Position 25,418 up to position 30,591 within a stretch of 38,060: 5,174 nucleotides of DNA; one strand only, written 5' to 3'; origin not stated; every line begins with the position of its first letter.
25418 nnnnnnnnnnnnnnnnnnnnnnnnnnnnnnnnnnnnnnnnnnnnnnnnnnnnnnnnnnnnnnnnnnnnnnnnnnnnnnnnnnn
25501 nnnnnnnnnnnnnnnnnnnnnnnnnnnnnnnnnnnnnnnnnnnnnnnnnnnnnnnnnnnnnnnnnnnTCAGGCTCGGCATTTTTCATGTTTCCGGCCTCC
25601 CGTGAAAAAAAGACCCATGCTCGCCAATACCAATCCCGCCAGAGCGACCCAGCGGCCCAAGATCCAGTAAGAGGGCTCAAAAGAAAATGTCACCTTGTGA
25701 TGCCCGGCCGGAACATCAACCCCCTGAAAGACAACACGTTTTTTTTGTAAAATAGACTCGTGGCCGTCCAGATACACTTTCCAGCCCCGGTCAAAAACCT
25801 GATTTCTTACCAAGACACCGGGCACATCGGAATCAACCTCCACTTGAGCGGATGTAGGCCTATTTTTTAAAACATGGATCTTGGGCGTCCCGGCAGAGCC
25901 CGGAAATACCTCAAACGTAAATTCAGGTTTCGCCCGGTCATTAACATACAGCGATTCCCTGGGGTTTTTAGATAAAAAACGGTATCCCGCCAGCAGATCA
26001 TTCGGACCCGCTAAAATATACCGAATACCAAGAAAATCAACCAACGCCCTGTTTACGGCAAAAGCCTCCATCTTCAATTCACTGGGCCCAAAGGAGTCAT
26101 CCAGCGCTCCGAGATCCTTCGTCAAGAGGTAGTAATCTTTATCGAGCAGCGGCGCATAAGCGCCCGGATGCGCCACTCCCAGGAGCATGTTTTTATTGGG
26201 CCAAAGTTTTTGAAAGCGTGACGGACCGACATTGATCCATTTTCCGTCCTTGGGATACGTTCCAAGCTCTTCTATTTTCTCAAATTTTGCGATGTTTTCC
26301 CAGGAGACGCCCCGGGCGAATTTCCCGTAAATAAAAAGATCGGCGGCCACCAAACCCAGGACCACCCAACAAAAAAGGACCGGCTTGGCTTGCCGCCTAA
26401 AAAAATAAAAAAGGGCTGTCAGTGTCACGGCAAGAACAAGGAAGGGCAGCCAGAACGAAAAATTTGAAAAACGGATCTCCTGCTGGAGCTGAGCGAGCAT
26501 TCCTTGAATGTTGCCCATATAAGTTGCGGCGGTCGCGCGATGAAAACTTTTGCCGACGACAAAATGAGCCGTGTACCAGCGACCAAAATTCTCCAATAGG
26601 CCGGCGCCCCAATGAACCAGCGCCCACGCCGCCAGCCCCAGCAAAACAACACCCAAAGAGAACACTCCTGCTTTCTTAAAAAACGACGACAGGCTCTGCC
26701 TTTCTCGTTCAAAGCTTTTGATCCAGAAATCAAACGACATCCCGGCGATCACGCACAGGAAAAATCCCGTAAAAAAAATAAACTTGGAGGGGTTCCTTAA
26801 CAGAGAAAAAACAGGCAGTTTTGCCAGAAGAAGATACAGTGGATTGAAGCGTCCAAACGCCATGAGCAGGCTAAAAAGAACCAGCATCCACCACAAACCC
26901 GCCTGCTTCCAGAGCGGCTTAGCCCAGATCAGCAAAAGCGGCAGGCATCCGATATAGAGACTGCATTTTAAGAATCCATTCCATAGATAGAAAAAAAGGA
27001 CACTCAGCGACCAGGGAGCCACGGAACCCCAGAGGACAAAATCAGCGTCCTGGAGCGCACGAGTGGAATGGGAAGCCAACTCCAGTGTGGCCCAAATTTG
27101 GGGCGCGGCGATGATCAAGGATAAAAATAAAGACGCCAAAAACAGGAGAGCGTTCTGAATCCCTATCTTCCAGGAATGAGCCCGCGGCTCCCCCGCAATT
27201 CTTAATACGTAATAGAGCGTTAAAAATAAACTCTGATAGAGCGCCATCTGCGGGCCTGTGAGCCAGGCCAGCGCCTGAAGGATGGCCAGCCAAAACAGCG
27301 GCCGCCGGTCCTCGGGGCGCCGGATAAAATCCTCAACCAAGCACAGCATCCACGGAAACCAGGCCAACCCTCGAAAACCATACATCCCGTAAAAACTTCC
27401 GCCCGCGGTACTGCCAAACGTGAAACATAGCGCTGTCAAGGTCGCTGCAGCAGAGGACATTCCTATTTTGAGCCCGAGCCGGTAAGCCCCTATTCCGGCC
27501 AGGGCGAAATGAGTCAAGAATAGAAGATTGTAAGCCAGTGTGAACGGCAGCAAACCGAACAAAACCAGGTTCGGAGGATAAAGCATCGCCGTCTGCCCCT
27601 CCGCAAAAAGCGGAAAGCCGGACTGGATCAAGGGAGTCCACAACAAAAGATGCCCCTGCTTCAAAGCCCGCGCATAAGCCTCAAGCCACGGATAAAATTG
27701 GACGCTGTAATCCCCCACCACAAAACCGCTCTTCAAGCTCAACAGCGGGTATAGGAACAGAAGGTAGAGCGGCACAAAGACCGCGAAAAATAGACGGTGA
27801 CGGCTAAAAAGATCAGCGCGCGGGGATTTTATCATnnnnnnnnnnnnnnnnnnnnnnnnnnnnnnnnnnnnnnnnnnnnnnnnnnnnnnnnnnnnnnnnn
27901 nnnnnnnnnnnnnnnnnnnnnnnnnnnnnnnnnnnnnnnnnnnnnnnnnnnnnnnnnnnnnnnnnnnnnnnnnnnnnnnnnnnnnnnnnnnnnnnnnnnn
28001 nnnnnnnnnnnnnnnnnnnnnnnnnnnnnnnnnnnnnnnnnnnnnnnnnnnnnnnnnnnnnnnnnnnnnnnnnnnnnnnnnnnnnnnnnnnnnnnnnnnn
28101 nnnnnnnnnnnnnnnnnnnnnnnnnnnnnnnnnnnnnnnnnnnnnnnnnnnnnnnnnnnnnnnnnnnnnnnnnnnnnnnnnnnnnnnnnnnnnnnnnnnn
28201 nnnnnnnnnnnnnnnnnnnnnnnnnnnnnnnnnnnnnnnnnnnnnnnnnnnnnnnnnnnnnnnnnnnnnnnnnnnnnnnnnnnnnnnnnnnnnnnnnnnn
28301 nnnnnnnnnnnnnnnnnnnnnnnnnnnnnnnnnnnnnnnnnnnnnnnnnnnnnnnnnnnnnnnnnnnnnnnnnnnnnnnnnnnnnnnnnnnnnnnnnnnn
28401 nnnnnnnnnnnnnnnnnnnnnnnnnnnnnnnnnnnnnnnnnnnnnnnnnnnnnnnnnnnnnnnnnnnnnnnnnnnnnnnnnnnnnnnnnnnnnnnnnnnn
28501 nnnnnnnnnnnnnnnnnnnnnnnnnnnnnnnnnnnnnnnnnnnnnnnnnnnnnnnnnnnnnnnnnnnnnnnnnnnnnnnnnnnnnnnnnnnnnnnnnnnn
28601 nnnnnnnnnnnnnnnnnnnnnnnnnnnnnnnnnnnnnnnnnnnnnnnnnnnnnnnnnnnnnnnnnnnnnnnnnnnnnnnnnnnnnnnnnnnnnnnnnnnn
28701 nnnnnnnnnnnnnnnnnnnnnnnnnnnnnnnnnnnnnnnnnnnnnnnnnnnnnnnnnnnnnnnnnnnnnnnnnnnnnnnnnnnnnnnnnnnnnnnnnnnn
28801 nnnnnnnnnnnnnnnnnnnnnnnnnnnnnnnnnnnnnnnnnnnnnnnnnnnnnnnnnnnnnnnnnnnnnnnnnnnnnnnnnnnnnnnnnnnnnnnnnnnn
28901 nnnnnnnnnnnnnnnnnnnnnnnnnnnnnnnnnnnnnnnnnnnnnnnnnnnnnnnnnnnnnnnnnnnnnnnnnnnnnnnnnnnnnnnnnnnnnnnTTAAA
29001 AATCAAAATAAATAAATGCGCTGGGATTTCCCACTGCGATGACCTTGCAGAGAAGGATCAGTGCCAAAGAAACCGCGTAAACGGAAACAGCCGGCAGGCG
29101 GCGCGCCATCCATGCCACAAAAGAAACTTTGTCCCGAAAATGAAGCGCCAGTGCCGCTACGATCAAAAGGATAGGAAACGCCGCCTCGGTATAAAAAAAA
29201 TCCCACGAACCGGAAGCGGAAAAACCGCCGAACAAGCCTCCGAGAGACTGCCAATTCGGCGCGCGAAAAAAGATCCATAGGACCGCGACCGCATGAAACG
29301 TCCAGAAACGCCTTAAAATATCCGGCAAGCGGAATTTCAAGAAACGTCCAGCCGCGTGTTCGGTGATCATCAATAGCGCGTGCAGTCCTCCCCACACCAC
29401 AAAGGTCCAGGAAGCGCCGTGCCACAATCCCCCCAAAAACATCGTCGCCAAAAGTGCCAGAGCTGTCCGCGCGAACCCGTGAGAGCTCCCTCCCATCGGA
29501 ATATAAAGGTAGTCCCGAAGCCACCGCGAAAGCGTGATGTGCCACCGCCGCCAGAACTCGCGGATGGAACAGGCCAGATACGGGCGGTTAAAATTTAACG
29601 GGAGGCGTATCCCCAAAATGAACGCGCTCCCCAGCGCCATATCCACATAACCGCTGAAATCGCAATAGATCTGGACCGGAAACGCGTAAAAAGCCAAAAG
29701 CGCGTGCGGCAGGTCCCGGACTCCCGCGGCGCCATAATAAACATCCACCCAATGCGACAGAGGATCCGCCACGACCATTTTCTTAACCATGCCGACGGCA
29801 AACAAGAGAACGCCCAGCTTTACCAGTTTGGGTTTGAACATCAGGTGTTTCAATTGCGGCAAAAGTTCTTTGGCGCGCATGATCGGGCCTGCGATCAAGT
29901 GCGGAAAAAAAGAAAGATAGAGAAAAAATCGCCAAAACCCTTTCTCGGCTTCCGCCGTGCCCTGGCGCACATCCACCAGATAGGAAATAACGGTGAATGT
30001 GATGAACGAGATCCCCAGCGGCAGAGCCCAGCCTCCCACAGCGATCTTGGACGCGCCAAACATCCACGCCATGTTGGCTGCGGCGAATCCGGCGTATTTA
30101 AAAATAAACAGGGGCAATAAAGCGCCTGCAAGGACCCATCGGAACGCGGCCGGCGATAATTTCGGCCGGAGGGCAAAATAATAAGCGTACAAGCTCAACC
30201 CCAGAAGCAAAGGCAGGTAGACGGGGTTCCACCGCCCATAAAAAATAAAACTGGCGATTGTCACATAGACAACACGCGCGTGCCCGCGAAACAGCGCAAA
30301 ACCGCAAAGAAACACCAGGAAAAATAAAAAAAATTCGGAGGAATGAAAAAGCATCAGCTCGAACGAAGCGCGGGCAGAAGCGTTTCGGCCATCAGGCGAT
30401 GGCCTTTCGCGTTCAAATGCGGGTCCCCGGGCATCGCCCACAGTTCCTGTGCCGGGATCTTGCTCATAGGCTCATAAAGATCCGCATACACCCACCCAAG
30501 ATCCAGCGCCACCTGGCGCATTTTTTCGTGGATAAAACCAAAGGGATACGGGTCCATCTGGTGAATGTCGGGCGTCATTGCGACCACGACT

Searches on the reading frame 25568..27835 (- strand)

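Call 9: search_protein_families(library=pfam, proteins=[window:25568-27835:-], max_evalue=0.001)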
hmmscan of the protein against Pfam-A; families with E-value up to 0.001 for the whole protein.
window:25568-27835:- (755 aa): 1 family
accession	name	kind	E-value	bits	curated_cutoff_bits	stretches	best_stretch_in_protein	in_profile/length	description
PF09586.16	YfhO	-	6.7e-08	31.8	28.5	1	652-728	755-832/835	Bacterial membrane protein YfhO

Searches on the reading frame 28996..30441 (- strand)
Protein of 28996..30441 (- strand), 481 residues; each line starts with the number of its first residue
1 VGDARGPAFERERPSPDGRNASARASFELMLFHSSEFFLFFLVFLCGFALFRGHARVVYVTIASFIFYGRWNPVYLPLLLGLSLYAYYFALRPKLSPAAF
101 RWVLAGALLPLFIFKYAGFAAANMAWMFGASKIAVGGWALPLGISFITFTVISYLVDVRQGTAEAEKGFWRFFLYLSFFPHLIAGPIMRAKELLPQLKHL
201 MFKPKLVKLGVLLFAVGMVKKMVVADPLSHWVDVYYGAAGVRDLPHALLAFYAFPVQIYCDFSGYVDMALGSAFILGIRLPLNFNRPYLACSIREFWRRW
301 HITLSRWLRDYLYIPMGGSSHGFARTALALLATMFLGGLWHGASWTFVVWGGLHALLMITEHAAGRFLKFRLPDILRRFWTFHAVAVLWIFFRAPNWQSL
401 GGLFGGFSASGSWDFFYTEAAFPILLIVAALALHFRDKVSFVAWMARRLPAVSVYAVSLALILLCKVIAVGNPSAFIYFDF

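Call 9: search_protein_families(library=pfam, proteins=[window:28996-30441:-], max_evalue=0.001)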
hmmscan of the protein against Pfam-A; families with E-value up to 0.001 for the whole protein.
window:28996-30441:- (481 aa): 2 families
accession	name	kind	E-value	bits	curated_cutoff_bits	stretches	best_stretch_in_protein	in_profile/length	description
PF03062.24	MBOAT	-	1.2e-30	107.4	27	1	169-392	81-326/337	MBOAT, membrane-bound O-acyltransferase family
PF13813.11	MBOAT_2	-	0.00056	20.6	25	1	281-343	2-66/85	Membrane bound O-acyl transferase family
